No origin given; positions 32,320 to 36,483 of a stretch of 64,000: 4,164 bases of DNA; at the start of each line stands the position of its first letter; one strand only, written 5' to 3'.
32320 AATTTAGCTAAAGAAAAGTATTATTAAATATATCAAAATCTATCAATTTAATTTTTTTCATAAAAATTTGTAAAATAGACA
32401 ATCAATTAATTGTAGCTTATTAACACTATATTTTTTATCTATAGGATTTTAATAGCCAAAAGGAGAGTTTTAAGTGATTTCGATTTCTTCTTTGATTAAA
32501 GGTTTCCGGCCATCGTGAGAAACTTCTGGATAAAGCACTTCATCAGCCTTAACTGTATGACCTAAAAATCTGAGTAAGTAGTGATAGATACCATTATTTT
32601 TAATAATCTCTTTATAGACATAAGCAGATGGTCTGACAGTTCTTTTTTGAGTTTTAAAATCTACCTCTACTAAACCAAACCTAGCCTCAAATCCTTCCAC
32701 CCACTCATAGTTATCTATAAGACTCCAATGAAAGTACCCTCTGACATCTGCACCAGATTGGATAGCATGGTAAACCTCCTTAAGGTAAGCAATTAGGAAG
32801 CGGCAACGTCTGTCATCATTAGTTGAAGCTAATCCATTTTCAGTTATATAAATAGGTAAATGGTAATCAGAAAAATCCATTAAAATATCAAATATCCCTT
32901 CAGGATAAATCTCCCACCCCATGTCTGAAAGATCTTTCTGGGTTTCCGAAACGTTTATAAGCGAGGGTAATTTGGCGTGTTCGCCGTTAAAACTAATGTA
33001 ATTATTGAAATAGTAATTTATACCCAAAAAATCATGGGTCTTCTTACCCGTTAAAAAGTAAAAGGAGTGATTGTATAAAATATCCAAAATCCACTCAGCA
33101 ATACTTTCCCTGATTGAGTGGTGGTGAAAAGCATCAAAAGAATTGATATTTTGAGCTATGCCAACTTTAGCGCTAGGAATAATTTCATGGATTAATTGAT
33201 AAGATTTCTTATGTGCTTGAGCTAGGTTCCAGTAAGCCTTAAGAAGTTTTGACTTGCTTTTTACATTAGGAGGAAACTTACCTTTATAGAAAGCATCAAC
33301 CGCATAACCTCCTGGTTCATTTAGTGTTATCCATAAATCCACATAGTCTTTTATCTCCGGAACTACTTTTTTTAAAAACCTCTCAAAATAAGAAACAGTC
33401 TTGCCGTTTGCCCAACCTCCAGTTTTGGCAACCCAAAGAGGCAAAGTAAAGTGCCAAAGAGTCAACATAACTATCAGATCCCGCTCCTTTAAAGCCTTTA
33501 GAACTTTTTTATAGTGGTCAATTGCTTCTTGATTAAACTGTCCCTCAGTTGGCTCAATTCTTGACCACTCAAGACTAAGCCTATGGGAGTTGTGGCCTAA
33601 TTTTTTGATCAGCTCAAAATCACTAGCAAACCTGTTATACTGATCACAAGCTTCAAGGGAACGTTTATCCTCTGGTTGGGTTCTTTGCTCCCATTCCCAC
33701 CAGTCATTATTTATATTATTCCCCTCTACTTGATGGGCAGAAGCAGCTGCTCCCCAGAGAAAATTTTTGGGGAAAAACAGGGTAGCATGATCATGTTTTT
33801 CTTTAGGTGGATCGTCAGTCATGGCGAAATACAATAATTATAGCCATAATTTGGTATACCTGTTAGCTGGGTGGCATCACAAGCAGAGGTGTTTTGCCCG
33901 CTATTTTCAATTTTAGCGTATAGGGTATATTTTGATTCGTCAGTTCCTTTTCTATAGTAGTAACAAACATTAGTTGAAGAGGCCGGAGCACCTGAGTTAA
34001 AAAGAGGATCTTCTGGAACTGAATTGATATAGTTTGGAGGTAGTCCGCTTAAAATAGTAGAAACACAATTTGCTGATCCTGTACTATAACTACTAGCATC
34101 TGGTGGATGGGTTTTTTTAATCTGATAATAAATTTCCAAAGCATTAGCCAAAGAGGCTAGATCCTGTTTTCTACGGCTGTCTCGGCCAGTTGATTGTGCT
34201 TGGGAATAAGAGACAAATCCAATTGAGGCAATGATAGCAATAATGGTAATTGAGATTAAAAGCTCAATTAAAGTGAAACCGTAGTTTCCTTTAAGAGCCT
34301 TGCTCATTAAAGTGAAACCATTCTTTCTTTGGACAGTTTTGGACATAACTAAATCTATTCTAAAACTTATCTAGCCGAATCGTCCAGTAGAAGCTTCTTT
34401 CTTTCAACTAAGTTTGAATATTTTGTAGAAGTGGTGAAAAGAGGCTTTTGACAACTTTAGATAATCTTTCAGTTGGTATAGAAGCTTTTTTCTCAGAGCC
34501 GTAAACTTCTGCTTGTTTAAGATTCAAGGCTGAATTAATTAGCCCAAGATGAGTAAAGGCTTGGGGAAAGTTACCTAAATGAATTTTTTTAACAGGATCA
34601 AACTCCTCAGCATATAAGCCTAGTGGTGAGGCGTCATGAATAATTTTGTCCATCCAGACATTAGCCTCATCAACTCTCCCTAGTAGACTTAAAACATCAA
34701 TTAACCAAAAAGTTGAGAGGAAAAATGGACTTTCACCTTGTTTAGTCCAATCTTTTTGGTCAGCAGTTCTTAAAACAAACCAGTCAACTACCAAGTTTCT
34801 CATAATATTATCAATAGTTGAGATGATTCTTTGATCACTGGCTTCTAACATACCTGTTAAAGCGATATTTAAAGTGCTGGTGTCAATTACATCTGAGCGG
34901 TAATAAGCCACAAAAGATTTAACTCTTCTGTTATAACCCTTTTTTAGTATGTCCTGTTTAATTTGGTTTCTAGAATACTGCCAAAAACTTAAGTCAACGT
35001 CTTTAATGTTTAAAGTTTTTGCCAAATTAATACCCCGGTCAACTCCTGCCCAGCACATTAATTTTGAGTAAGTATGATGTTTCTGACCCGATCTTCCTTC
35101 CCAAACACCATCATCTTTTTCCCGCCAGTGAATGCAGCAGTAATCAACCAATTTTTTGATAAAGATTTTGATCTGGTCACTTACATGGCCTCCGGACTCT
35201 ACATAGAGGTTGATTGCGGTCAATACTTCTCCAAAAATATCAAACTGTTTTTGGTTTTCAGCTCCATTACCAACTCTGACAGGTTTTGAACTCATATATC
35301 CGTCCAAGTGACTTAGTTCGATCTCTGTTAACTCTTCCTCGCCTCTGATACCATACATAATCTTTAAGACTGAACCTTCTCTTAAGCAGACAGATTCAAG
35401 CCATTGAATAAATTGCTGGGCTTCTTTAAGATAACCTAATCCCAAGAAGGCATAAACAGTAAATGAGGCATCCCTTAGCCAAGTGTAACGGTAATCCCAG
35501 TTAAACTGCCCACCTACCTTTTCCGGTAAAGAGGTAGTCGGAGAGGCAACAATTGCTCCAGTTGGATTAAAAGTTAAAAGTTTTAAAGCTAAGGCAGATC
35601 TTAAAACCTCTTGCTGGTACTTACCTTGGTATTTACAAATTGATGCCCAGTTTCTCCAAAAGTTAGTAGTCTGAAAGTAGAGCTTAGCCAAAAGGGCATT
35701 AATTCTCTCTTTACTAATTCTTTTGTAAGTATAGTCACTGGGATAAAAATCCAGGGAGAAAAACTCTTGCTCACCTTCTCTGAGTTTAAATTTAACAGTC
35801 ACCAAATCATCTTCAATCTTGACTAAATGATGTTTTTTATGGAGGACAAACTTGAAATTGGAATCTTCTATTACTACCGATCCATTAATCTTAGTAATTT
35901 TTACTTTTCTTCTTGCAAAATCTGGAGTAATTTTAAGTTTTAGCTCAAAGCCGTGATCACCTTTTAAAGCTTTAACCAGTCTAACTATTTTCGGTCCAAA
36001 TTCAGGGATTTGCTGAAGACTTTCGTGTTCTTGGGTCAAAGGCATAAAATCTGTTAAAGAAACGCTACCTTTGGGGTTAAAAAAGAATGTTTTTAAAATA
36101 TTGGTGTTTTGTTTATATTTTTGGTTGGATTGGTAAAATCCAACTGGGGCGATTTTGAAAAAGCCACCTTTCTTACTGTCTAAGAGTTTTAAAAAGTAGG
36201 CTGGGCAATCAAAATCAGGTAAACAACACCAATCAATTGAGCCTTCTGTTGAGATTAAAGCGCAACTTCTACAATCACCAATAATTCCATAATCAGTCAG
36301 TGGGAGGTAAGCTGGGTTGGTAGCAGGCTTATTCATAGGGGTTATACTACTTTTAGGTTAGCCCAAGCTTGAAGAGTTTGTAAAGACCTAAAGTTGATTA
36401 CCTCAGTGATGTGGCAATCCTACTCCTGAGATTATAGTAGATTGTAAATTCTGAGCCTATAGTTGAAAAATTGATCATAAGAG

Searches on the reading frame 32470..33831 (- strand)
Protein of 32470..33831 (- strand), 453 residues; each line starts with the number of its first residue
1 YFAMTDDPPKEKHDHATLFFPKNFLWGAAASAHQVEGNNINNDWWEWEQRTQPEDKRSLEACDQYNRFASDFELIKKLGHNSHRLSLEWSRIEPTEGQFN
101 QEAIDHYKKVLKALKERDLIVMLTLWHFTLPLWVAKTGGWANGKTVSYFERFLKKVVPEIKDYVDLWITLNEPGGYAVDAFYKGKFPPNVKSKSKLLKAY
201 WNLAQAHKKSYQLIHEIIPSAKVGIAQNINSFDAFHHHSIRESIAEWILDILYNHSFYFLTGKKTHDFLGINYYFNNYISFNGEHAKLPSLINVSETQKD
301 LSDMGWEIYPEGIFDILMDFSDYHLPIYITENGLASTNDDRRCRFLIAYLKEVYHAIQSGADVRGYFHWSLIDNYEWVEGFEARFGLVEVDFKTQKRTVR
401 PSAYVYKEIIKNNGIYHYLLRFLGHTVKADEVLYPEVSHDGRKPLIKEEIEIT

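Call 48: search_protein_families(library=pfam, proteins=[window:32470-33831:-], max_evalue=0.0001)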
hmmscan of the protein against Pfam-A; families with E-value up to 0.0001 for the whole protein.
window:32470-33831:- (453 aa): 4 families
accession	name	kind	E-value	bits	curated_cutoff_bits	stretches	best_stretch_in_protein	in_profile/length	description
PF00232.24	Glyco_hydro_1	-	2.2e-90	303.7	22.6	2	19-242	4-235/453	Glycosyl hydrolase family 1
PF02449.21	Glyco_hydro_42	-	1.1e-05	25.5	21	1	66-136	10-78/376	Beta-galactosidase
PF00331.26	Glyco_hydro_10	-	1.1e-05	25.3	22.1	0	87-173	45-129/311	Glycosyl hydrolase family 10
PF00150.24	Cellulase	-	5.9e-05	23.1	23.5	0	68-175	23-132/272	Cellulase (glycosyl hydrolase family 5)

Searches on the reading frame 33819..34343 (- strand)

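Call 48: search_protein_families(library=pfam, proteins=[window:33819-34343:-], max_evalue=0.0001)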
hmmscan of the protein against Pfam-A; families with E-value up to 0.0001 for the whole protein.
window:33819-34343:- (174 aa): 1 family
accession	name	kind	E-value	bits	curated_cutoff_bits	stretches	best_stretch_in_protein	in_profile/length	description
PF07963.17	N_methyl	-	1.2e-08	34.6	21.2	1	18-41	2-25/27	Prokaryotic N-terminal methylation motif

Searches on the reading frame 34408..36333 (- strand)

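Call 48: search_protein_families(library=pfam, proteins=[window:34408-36333:-], max_evalue=0.0001)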
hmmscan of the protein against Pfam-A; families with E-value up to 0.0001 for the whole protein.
window:34408-36333:- (641 aa): 2 families
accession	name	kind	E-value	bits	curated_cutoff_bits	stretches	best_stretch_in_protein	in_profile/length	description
PF00723.27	Glyco_hydro_15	-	1.5e-68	232.1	22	1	237-602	1-426/427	Glycosyl hydrolases family 15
PF19291.4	TREH_N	-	1.4e-12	47.8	23.1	1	15-167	18-156/211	Trehalase-like, N-terminal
